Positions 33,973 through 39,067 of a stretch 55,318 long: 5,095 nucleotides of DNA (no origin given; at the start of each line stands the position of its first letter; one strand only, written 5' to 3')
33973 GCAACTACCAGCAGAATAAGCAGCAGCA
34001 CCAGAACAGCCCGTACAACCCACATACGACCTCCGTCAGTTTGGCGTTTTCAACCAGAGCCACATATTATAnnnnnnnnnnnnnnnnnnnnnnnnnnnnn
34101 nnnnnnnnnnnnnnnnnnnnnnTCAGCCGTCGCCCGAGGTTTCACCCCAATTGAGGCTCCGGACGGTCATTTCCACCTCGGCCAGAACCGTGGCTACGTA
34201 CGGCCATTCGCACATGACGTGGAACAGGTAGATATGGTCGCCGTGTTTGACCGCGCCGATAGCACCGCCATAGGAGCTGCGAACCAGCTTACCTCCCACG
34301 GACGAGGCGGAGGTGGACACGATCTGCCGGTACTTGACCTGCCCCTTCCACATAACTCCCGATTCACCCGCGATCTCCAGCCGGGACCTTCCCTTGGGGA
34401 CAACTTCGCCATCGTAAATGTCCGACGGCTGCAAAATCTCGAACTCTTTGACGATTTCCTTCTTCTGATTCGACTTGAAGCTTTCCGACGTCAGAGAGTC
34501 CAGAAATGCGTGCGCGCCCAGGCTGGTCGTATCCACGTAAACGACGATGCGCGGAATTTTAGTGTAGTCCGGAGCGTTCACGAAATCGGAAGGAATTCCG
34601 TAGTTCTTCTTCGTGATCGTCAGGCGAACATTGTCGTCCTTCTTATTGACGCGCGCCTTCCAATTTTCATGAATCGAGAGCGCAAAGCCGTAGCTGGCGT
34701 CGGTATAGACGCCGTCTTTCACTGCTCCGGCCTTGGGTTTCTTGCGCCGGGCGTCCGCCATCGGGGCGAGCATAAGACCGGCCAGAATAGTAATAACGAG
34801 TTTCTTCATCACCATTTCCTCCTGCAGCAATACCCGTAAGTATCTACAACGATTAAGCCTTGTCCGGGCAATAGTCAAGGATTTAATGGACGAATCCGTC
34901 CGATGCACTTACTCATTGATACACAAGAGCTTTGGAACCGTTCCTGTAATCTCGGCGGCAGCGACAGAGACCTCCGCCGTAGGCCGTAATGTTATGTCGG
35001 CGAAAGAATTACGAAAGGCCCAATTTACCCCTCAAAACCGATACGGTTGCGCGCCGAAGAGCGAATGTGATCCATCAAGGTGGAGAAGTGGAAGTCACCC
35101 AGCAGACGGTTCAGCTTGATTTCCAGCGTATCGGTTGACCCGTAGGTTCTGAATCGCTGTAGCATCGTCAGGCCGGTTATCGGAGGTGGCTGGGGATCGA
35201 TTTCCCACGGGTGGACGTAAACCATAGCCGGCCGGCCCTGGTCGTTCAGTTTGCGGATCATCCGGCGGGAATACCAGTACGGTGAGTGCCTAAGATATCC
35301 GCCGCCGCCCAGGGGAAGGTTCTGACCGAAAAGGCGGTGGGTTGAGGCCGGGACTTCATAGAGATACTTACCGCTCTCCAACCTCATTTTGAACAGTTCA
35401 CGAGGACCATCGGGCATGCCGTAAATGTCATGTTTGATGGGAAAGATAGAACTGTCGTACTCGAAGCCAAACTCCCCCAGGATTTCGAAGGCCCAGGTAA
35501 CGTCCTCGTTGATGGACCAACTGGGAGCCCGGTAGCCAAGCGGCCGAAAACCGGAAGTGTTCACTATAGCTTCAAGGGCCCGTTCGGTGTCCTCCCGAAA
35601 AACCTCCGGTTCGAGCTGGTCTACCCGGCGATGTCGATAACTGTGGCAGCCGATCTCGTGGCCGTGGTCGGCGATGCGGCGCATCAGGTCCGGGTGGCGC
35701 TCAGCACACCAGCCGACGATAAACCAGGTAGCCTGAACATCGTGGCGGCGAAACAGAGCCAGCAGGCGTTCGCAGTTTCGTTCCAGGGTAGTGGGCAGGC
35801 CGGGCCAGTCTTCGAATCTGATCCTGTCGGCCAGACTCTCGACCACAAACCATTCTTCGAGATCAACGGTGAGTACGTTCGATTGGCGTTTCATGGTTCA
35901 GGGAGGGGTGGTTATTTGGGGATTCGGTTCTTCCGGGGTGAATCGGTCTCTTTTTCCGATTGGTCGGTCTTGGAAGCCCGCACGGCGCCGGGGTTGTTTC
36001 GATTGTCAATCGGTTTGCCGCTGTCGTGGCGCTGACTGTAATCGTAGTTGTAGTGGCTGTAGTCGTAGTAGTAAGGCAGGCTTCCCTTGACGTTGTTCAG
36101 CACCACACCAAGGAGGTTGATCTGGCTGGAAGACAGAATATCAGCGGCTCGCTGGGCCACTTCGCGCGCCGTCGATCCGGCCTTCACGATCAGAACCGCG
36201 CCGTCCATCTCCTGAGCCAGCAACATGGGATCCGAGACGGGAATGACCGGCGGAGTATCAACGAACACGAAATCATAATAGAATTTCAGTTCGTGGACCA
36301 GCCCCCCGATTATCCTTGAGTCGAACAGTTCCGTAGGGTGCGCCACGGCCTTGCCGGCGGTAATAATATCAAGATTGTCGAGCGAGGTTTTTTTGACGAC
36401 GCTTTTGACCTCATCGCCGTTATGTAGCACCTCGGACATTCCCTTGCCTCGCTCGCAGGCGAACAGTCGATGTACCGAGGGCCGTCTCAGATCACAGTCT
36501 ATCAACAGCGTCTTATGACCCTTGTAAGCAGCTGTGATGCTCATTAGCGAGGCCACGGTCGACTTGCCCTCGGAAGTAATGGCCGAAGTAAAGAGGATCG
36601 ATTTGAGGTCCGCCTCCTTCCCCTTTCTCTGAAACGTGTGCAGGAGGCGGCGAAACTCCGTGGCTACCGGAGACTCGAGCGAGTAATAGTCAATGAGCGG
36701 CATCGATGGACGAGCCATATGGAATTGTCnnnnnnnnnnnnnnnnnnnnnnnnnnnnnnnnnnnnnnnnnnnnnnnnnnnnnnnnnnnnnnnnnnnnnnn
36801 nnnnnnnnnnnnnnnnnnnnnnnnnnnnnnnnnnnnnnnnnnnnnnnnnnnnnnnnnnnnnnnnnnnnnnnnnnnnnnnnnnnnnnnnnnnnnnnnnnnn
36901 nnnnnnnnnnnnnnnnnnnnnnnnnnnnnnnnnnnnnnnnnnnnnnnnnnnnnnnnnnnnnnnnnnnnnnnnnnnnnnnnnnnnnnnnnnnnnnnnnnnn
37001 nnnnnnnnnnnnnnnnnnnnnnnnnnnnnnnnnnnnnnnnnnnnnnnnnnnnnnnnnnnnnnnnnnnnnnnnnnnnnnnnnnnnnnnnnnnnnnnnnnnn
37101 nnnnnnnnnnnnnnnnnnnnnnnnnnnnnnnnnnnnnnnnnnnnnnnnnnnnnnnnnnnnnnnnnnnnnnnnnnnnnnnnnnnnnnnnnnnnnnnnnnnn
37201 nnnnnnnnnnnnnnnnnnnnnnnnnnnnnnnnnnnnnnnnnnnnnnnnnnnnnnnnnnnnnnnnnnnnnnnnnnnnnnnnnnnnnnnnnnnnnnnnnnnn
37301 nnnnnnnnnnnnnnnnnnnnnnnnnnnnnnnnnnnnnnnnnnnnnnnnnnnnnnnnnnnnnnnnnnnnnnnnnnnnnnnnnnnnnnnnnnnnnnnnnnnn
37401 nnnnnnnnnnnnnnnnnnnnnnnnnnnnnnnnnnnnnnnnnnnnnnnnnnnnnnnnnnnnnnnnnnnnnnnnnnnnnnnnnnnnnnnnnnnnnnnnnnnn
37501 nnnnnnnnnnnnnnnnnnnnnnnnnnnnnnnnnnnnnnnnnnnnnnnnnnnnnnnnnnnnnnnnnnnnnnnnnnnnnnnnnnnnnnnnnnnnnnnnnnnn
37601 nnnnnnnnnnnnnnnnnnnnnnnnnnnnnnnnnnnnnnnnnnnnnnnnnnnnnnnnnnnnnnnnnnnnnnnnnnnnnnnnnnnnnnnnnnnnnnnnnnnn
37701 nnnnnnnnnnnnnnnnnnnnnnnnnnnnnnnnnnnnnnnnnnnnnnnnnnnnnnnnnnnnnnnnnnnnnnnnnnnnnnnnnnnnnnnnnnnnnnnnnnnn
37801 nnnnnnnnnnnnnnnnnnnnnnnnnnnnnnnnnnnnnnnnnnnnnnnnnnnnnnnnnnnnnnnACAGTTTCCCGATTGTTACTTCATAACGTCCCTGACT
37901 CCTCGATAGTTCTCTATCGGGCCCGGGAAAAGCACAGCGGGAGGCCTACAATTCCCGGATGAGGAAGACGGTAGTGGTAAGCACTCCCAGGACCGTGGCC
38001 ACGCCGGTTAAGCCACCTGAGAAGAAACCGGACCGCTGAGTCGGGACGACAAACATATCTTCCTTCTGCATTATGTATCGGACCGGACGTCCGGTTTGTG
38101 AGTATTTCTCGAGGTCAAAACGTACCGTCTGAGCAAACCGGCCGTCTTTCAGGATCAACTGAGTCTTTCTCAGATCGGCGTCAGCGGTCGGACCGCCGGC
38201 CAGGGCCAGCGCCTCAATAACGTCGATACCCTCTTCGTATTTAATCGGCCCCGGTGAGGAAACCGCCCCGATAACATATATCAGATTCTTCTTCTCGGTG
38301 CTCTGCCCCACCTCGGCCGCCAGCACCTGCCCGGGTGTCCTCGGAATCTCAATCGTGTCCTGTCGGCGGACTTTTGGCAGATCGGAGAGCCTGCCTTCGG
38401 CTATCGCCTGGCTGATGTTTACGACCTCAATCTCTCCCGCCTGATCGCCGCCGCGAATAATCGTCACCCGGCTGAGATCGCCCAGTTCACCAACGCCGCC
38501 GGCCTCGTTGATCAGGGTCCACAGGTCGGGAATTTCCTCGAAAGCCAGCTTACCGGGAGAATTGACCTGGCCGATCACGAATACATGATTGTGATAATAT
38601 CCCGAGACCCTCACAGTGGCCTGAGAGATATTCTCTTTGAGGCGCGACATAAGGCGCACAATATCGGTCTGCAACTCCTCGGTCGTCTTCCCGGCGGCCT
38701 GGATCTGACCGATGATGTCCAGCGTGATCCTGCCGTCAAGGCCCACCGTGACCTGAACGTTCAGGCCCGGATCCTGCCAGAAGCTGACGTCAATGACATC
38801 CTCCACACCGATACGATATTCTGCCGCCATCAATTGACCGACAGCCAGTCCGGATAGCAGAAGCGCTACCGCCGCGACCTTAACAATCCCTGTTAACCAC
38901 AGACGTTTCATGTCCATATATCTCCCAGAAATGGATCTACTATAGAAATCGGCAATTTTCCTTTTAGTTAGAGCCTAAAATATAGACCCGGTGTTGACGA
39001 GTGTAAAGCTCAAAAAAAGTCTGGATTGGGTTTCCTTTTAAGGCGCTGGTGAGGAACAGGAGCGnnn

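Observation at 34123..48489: Co-directional 14-kb surface/matrix locus: adhesin, OM anchor, partner-switch, c-di-GMP synthase, polysaccharide export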

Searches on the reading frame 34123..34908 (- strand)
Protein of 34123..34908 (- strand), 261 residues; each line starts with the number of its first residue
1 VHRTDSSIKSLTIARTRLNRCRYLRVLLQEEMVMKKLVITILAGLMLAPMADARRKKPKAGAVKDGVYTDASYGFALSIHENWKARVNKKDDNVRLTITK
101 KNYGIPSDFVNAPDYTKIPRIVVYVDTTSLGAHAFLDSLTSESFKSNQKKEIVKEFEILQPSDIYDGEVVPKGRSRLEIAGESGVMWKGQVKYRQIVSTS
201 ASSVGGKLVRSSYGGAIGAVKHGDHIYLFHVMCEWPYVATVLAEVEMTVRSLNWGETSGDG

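Call 3: search_protein_families(library=pfam, proteins=[window:34123-34908:-], max_evalue=0.01)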
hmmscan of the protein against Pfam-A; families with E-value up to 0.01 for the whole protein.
window:34123-34908:- (261 aa): 1 family
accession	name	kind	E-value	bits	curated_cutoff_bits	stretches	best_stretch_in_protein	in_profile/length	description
PF00269.25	SASP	-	0.0054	17.1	22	0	176-210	16-49/59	Small, acid-soluble spore proteins, alpha/beta type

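Call 4: search_protein_families(library=ncbifam, proteins=[window:34123-34908:-], max_evalue=0.001)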
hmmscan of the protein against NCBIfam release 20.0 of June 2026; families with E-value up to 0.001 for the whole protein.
window:34123-34908:- (261 aa): 0 families

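Call 58: search_solved_structures(query=window:34123-34908:-, max_evalue=1)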
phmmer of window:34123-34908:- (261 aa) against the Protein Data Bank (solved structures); distinct sequences matched with E-value up to 1: 0.

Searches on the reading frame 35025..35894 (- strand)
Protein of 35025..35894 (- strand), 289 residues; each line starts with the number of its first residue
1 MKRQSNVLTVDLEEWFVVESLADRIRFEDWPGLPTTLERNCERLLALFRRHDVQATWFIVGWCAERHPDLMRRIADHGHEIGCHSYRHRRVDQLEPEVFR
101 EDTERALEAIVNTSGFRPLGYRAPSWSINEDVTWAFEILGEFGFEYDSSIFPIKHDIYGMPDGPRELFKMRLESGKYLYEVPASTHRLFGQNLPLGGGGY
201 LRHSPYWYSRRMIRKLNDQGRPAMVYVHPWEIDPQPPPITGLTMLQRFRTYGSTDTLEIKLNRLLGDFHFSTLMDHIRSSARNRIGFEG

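Call 3: search_protein_families(library=pfam, proteins=[window:35025-35894:-], max_evalue=0.01)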
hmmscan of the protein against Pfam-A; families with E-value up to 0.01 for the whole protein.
window:35025-35894:- (289 aa): 3 families
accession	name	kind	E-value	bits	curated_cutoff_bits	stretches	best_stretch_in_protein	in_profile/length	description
PF11959.13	DUF3473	-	5e-43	146.6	29.6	1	148-275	1-127/130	Domain of unknown function (DUF3473)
PF01522.26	Polysacc_deac_1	-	2.8e-23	82.6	23.1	1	27-137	13-117/124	Polysaccharide deacetylase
PF10096.14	DUF2334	-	7.7e-05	22.8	26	1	70-152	58-150/203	Uncharacterized protein conserved in bacteria (DUF2334)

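Call 4: search_protein_families(library=ncbifam, proteins=[window:35025-35894:-], max_evalue=0.001)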
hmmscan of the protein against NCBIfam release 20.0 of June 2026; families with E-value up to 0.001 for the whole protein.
window:35025-35894:- (289 aa): 10 families
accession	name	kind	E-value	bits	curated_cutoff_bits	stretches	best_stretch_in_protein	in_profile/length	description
TIGR03006.1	pepcterm_polyde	equivalog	3.2e-96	321.6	276.2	1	6-275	1-269/272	XrtA system polysaccharide deacetylase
TIGR02764.1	spore_ybaN_pdaB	equivalog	5.8e-19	68.6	237.4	1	38-136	18-116/191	polysaccharide deacetylase family sporulation protein PdaB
NF045821.1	PgAcgDacpgdA1_Bac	equivalog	6.7e-16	58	400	1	42-136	104-199/282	peptidoglycan-N-acetylglucosamine deacetylase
TIGR04243.1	nodulat_NodB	equivalog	1.9e-13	50.4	240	1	43-132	19-109/197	chitooligosaccharide deacetylase NodB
TIGR02873.1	spore_ylxY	hypoth_equivalog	1.9e-13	50.3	391.5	1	41-132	100-191/268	probable sporulation protein, polysaccharide deacetylase family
TIGR03212.1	uraD_N-term-dom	equivalog_domain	1e-10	41.1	424.6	1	43-150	81-184/297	allantoinase PuuE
TIGR02884.1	spore_pdaA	equivalog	2.4e-10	40.5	298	1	41-125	52-137/224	delta-lactam-biosynthetic de-N-acetylase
NF045822.1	PgAcgDacpgdA2_Bac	equivalog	4.3e-07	29.5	400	1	42-120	85-163/274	peptidoglycan-N-acetylglucosamine deacetylase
NF045820.1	PgAcgDacpgdA_Strep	equivalog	3.5e-06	26.1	800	1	42-132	284-374/463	peptidoglycan-N-acetylglucosamine deacetylase PgdA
NF050820.1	PolSacchBiosHfsH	equivalog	0.0001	22.1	400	1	69-113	84-128/249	oligosaccharide deacetylase HfsH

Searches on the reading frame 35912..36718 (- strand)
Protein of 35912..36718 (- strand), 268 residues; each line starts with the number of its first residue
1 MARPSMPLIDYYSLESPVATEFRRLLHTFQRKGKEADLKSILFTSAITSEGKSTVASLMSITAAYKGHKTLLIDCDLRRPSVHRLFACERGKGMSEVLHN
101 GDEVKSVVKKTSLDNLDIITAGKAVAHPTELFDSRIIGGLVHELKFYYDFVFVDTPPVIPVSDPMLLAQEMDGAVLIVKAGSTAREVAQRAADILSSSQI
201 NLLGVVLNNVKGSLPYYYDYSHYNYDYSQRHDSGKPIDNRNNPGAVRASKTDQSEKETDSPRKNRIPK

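Call 3: search_protein_families(library=pfam, proteins=[window:35912-36718:-], max_evalue=0.01)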
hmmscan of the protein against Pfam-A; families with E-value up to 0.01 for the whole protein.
window:35912-36718:- (268 aa): 4 families
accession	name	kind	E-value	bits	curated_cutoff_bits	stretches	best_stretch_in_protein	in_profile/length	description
PF10609.15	ParA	-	6.9e-12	45.7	27.1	1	50-208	15-173/246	NUBPL iron-transfer P-loop NTPase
PF13614.12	AAA_31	-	5e-09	36.8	27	1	51-160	14-130/177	AAA domain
PF01656.29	CbiA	-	5.5e-07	30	25.4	1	42-213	2-86/125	CobQ/CobB/MinD/ParA nucleotide binding domain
PF09140.17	MipZ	-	0.00097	19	20.7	1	48-156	10-108/262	ATPase MipZ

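Call 4: search_protein_families(library=ncbifam, proteins=[window:35912-36718:-], max_evalue=0.001)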
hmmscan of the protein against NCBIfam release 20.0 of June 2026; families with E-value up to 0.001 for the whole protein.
window:35912-36718:- (268 aa): 12 families
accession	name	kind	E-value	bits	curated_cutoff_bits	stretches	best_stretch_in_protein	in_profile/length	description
TIGR01007.1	eps_fam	subfamily_domain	5.1e-45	153.5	108.05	1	24-223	5-203/204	polysaccharide biosynthesis tyrosine autokinase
TIGR03018.1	pepcterm_TyrKin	hypoth_equivalog_domain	4e-37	127.6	230.65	1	13-208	6-207/207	XrtA-associated tyrosine autokinase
NF007350.0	PRK09841.1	equivalog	2.6e-32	111.8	1248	1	34-230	527-725/726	tyrosine-protein kinase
NF008568.0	PRK11519.1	equivalog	5.8e-31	107.4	1068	1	39-229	527-717/720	tyrosine-protein kinase Wzc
TIGR03029.1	EpsG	equivalog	3.4e-26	92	313.8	1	8-209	73-274/274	chain length determinant protein tyrosine kinase EpsG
TIGR01005.1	eps_transp_fam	subfamily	4e-22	78.2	411.7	1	19-215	527-723/754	exopolysaccharide transport protein family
TIGR01968.1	minD_bact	equivalog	1.6e-08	34.2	212.9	1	41-211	4-174/261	septum site-determining protein MinD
NF041136.1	MrpORP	equivalog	6.9e-08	32.2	450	1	43-208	10-176/365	iron-sulfur cluster carrier protein MrpORP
TIGR01969.1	minD_arch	subfamily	8.7e-07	28.4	201.75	1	41-211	3-171/251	cell division ATPase MinD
NF008079.0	PRK10818.1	equivalog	7.9e-05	22.1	508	1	41-197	5-162/270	septum site-determining protein MinD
NF041283.1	PrgP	equivalog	0.00069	19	400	0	50-159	14-135/297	ParA superfamily DNA segregation protein PrgP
TIGR03815.1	CpaE_hom_Actino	equivalog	0.00087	18.5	154.45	0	50-206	123-280/340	septum site-determining protein Ssd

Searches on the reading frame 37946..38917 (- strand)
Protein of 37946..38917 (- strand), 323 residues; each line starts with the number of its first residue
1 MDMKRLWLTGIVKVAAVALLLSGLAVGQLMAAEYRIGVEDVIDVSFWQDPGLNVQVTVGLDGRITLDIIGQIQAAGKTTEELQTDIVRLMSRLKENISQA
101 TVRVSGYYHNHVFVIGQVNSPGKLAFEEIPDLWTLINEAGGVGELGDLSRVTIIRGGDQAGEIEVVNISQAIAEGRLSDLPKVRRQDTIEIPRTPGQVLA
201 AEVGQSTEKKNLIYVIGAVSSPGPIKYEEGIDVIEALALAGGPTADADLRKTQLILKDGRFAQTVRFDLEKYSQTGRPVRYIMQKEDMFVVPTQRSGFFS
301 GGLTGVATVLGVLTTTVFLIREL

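Call 3: search_protein_families(library=pfam, proteins=[window:37946-38917:-], max_evalue=0.01)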
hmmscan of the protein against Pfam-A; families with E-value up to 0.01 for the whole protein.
window:37946-38917:- (323 aa): 3 families
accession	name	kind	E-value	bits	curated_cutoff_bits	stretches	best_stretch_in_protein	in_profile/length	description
PF02563.21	Poly_export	-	8.9e-18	64.7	28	1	32-104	5-76/77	Polysaccharide biosynthesis/export protein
PF22461.2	SLBB_2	-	7.4e-17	61.7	27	2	111-178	2-66/79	SLBB domain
PF10531.15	SLBB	-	2.2e-15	56.6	27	2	213-259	2-49/55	SLBB domain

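Call 4: search_protein_families(library=ncbifam, proteins=[window:37946-38917:-], max_evalue=0.001)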
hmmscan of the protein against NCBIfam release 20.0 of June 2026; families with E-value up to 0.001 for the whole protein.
window:37946-38917:- (323 aa): 4 families
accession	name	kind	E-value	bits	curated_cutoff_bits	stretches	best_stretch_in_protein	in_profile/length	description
TIGR03027.2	pepcterm_export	equivalog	1.1e-33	116.3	180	2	33-193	2-166/169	XrtA/PEP-CTERM system exopolysaccharide export protein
TIGR03028.1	EpsE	equivalog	1e-20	74.1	262.65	1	33-255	1-207/239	polysaccharide export protein EpsE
NF011658.0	PRK15078.1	subfamily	1e-18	67.3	333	1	28-194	79-252/380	polysaccharide export protein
NF041843.1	EpsY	equivalog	9.8e-17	60.9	320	1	32-160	51-178/211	exopolysaccharide export protein EpsY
